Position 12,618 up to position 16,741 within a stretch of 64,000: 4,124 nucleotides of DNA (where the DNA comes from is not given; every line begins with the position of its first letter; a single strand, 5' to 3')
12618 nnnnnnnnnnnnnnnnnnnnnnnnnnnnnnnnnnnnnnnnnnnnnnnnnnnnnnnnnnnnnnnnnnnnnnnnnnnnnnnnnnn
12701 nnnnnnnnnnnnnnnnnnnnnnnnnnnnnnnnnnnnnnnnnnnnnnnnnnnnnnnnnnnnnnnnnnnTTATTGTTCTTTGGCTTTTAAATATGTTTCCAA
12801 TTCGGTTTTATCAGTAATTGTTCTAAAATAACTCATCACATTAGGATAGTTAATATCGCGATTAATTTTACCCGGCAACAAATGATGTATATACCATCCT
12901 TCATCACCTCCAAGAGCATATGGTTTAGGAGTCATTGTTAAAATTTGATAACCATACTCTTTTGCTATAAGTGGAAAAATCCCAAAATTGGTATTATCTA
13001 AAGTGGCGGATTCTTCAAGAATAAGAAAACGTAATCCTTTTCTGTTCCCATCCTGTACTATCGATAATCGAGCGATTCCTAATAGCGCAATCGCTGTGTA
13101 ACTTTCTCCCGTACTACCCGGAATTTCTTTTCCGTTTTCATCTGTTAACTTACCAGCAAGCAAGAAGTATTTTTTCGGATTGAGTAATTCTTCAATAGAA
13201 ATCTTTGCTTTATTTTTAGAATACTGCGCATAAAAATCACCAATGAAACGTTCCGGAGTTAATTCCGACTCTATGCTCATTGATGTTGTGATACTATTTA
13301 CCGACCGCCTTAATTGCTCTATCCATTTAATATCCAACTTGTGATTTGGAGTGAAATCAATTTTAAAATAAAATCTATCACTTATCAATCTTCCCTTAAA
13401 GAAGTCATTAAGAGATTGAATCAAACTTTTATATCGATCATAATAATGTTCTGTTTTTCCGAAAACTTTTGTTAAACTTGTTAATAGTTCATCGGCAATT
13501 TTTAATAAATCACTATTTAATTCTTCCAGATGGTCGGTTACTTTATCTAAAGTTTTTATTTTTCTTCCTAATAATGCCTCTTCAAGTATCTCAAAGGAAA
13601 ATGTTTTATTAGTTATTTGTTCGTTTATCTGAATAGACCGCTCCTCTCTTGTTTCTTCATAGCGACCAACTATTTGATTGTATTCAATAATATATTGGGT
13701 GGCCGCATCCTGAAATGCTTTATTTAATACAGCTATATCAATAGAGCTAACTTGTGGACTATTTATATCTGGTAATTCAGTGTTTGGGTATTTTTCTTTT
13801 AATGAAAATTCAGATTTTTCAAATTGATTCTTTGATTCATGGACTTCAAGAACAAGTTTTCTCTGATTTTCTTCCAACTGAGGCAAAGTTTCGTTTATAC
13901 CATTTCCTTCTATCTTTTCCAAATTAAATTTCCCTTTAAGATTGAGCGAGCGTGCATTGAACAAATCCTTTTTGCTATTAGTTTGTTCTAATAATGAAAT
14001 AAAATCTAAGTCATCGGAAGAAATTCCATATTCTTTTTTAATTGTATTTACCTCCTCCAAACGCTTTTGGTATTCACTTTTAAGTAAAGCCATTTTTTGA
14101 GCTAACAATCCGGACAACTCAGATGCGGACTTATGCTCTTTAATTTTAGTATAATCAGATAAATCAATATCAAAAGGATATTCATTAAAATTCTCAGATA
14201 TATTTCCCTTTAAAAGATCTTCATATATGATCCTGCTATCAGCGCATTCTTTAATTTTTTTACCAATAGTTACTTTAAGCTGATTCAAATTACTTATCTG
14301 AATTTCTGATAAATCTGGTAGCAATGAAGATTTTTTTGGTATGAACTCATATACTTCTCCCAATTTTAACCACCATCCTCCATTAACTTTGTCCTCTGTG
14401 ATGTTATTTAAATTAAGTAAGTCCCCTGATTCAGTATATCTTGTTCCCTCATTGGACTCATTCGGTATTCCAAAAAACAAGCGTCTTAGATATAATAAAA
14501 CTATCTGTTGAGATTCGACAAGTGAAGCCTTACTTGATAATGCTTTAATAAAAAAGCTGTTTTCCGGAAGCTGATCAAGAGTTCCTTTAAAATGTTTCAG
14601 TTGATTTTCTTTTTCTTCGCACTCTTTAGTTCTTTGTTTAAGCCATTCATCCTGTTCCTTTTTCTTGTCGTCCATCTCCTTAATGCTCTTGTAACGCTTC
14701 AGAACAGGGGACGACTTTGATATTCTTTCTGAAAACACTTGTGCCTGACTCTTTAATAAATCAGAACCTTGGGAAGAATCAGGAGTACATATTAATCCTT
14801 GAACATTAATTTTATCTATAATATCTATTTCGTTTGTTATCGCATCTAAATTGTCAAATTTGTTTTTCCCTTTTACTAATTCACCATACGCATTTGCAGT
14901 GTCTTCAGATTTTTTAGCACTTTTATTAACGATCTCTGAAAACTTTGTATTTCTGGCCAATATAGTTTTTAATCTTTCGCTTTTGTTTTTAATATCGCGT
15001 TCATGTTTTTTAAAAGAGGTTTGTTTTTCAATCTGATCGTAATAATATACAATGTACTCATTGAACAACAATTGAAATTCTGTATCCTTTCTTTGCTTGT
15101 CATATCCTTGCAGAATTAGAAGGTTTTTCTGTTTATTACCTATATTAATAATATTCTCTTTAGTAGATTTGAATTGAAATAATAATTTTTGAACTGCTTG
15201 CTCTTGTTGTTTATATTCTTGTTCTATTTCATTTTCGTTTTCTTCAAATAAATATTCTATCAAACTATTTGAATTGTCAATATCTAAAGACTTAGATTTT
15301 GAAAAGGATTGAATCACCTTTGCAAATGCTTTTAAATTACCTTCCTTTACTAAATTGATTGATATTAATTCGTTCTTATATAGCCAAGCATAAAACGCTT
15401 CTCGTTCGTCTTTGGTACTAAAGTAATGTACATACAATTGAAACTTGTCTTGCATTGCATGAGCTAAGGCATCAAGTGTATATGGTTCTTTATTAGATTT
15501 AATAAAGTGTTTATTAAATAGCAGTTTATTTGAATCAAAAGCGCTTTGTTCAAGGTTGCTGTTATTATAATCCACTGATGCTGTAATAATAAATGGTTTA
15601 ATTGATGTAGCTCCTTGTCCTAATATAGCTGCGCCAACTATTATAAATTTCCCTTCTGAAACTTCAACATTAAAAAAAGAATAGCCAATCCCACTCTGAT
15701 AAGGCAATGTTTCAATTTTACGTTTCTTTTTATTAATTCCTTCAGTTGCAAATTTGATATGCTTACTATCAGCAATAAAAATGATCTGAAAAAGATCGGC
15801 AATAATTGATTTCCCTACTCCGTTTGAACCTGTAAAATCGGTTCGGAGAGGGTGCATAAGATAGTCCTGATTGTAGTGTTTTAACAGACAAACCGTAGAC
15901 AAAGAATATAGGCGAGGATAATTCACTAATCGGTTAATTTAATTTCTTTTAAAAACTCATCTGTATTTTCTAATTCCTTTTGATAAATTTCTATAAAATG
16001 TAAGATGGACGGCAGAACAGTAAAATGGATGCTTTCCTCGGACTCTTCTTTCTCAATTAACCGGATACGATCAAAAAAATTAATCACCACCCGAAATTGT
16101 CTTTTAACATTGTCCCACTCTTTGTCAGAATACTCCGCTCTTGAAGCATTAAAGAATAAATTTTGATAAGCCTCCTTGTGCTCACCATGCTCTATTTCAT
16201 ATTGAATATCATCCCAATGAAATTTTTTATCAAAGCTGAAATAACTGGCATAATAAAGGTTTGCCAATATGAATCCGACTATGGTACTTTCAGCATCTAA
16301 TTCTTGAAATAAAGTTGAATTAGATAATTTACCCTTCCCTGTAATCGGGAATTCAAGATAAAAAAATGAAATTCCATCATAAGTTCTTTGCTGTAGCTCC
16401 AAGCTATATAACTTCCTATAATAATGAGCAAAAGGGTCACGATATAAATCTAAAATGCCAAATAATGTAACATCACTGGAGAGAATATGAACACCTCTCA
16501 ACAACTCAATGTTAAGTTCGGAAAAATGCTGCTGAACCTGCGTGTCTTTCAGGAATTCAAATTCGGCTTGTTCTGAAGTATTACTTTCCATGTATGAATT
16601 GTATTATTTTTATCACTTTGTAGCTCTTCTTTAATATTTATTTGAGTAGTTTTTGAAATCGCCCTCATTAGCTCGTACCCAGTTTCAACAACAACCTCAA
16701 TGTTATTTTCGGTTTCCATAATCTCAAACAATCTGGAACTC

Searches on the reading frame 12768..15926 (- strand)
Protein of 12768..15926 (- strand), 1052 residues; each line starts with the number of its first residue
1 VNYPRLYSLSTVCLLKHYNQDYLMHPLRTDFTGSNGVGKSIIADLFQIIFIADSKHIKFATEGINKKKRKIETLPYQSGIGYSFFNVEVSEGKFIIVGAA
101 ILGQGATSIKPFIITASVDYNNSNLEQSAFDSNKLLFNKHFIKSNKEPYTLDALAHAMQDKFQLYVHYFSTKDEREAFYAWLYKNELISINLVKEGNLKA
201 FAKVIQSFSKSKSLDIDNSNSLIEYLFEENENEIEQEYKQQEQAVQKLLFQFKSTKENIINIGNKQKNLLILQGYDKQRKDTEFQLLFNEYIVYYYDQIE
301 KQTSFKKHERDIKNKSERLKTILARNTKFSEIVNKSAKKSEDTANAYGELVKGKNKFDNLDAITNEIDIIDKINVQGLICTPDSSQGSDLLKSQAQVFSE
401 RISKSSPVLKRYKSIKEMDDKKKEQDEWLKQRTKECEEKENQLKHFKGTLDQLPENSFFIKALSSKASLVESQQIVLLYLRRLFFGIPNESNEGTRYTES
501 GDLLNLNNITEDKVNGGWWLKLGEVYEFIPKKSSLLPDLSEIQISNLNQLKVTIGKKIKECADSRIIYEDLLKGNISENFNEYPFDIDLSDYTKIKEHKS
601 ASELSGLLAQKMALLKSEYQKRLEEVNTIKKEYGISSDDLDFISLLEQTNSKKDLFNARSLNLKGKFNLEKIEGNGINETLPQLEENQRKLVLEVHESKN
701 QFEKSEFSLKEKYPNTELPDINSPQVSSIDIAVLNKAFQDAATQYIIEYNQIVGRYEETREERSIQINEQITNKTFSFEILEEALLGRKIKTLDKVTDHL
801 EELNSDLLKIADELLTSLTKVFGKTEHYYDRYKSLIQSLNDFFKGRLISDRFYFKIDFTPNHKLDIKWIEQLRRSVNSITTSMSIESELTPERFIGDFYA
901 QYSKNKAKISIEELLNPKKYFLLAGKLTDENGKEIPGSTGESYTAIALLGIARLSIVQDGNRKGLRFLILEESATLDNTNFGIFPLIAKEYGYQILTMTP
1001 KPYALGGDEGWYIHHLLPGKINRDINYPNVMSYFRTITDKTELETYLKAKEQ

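Call 3: search_protein_families(library=padloc, proteins=[window:12768-15926:-], max_evalue=0.01)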
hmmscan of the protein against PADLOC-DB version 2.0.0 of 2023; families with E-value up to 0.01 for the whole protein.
window:12768-15926:- (1052 aa): 0 families

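Call 4: search_protein_families(library=pfam, proteins=[window:12768-15926:-], max_evalue=0.01)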
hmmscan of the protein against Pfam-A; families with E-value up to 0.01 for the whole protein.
window:12768-15926:- (1052 aa): 1 family
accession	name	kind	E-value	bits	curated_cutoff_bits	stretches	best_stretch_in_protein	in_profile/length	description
PF04310.18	MukB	-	0.0018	18.5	23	1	16-230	16-224/226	MukB N-terminal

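Call 59: search_protein_families(library=ncbifam, proteins=[window:12768-15926:-], max_evalue=0.001)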
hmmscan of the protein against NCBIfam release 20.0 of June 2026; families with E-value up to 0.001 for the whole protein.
window:12768-15926:- (1052 aa): 0 families

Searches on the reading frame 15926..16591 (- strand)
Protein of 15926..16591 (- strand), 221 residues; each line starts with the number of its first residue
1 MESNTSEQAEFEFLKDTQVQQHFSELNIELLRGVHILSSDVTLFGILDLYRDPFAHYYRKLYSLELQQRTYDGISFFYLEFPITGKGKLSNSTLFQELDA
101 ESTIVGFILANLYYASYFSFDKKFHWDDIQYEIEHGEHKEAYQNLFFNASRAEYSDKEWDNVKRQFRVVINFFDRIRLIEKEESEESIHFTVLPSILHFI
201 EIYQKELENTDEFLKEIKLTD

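Call 3: search_protein_families(library=padloc, proteins=[window:15926-16591:-], max_evalue=0.01)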
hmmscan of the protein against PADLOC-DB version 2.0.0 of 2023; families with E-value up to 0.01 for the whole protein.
window:15926-16591:- (221 aa): 0 families

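Call 4: search_protein_families(library=pfam, proteins=[window:15926-16591:-], max_evalue=0.01)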
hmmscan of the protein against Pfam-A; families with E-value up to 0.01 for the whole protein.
window:15926-16591:- (221 aa): 1 family
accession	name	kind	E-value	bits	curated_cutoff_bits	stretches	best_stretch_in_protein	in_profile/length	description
PF21980.2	MksE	-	2.3e-16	61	27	1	22-202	2-161/163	Condensin complex protein MksE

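Call 59: search_protein_families(library=ncbifam, proteins=[window:15926-16591:-], max_evalue=0.001)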
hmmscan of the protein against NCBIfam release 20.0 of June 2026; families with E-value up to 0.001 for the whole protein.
window:15926-16591:- (221 aa): 0 families
